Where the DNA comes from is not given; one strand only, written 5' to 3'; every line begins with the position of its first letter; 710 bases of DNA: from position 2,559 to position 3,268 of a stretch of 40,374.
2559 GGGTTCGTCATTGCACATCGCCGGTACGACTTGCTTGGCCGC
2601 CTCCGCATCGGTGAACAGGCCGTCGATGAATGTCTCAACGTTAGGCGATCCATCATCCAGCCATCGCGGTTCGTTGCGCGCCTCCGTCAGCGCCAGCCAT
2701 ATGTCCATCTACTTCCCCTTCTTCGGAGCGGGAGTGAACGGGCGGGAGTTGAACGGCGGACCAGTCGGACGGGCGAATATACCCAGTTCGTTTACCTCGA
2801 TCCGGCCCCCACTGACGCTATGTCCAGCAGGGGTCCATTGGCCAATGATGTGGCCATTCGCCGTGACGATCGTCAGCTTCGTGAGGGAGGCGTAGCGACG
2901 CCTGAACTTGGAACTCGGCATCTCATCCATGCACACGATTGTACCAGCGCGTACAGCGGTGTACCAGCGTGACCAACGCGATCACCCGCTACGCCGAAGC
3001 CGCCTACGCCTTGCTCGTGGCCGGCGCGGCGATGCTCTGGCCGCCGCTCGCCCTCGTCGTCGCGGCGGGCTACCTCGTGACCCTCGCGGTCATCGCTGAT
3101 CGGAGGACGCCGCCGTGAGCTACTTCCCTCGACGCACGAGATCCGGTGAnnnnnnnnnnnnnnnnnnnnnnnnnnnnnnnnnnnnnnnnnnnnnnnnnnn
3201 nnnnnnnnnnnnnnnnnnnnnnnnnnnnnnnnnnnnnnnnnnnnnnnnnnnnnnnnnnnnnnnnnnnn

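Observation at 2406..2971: Reverse-strand two-gene cassette (antitoxin-like plus unknown) with its own leaderless promoter and 10-bp-phased operator-like repeats, wedged between terminase and portal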

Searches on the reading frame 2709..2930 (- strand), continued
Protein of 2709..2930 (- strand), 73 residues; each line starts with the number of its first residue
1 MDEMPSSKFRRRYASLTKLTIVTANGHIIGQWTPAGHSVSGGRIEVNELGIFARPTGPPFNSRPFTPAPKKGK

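Call 60: fold_search(model_id=the predicted structure, library=pdb)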
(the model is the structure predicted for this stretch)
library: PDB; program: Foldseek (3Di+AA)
matches with E <= 10: 361; with E <= 0.001: 0
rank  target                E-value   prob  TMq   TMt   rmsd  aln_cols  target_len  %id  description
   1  6jqy_D                6.6e-02  0.99  0.38  0.60   2.7        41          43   15  Crystal structure of N-terminal domain of VapB46 antitoxin from Mycobacterium tuberculosis (released 2020-04-08)
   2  6jqy_A                9.3e-02  0.99  0.38  0.59   2.7        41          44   15  Crystal structure of N-terminal domain of VapB46 antitoxin from Mycobacterium tuberculosis (released 2020-04-08)
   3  6jqy_B                1.0e-01  0.99  0.41  0.64   2.4        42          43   14  Crystal structure of N-terminal domain of VapB46 antitoxin from Mycobacterium tuberculosis (released 2020-04-08)
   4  9w3a_F                2.0e-01  0.99  0.43  0.39   1.3        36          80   25  Crystal structure of PfiAT toxin-antitoxin complex (released 2026-02-11)
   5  9w3a_H                2.1e-01  0.99  0.42  0.40   1.3        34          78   26  Crystal structure of PfiAT toxin-antitoxin complex (released 2026-02-11)
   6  9w3a_E                2.1e-01  0.99  0.42  0.39   1.4        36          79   25  Crystal structure of PfiAT toxin-antitoxin complex (released 2026-02-11)
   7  9w3a_I                2.4e-01  0.99  0.43  0.56   1.3        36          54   25  Crystal structure of PfiAT toxin-antitoxin complex (released 2026-02-11)
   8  2odk_D                3.4e-01  0.96  0.40  0.54   2.0        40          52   18  Putative prevent-host-death protein from Nitrosomonas europaea (released 2007-01-23)
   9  2odk_A                3.7e-01  0.95  0.40  0.54   2.1        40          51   18  Putative prevent-host-death protein from Nitrosomonas europaea (released 2007-01-23)
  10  9w3a_J                5.1e-01  0.96  0.42  0.38   1.5        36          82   25  Crystal structure of PfiAT toxin-antitoxin complex (released 2026-02-11)
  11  7r50_M                5.9e-01  0.75  0.34  0.06   2.4        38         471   21  Crystal structure of GMP reductase from mycobacterium smegmatis in complex with GMP. (released 2022-04-27)
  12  9w3a_G                6.8e-01  0.84  0.39  0.52   1.6        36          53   25  Crystal structure of PfiAT toxin-antitoxin complex (released 2026-02-11)
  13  7r50_I                6.8e-01  0.69  0.35  0.07   2.5        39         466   20  Crystal structure of GMP reductase from mycobacterium smegmatis in complex with GMP. (released 2022-04-27)
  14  3hs2_C                6.8e-01  0.63  0.34  0.41   3.3        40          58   10  Crystal structure of PHD truncated to residue 57 in an orthorhombic space group (released 2010-06-23)
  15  2j9l_F                6.8e-01  0.47  0.27  0.13   4.2        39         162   20  Cytoplasmic Domain of the Human Chloride Transporter ClC-5 in complex with ATP (released 2007-01-04)
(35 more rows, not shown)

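Call 69: find_related_loci(query=A1, collection=metagenome_contigs, flank=5000)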
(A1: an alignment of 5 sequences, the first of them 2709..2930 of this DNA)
Query A1 (73 aa) in metagenome_contigs; peptide patterns used: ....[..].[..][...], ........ (x = any residue, [..] = any of these).
173 stretches matched a pattern; 20 encode a relative of the query (tblastn E <= 1e-3); 20 distinct loci.
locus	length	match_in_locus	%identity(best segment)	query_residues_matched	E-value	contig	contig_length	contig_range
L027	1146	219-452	46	1-73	5e-19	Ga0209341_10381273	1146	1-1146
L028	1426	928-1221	43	1-73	1e-18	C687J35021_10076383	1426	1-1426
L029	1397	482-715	46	1-73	2e-18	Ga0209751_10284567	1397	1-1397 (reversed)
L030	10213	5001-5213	49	1-71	5e-18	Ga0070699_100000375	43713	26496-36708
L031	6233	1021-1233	49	1-71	5e-18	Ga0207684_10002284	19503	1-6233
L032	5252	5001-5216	51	1-70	3e-17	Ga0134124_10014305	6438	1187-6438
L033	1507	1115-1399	38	1-70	1e-15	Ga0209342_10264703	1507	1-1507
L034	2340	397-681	38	1-70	1e-15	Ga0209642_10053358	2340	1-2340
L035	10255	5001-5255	40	1-71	2e-14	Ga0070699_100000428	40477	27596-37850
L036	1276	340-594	42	1-73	1e-12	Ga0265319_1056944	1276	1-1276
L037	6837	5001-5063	67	51-71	2e-6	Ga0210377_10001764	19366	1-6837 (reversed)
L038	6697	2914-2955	100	60-73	7e-6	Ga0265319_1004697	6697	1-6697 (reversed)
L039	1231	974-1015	100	60-73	8e-6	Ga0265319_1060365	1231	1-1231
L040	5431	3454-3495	100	60-73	9e-6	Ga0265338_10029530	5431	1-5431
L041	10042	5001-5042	100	60-73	2e-5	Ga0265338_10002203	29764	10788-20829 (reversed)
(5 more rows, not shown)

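Call 78: search_protein_families(library=padloc, proteins=[window:2709-2930:-], max_evalue=1)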
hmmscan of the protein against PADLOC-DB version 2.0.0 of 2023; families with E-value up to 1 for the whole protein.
window:2709-2930:- (73 aa): 0 families

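Call 79: search_protein_families(library=ncbifam, proteins=[window:2709-2930:-], max_evalue=1)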
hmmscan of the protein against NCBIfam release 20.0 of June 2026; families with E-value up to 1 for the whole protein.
window:2709-2930:- (73 aa): 0 families

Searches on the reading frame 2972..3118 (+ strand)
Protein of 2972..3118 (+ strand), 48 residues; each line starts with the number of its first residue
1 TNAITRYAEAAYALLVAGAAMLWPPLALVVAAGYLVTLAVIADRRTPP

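Call 5: search_protein_families(library=pfam, proteins=[window:2972-3118:+], max_evalue=1)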
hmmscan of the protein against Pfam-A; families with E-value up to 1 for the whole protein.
window:2972-3118:+ (48 aa): 0 families

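Call 6: search_protein_families(library=phrogs, proteins=[window:2972-3118:+], max_evalue=1)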
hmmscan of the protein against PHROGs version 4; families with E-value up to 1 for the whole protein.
window:2972-3118:+ (48 aa): 2 families
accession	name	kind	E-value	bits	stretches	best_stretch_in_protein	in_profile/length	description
phrog_502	-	moron, auxiliary metabolic gene and host takeover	0.00021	21.7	1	13-44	18-49/58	membrane protein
phrog_23985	-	unknown function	0.11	13.7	1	14-40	17-43/122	-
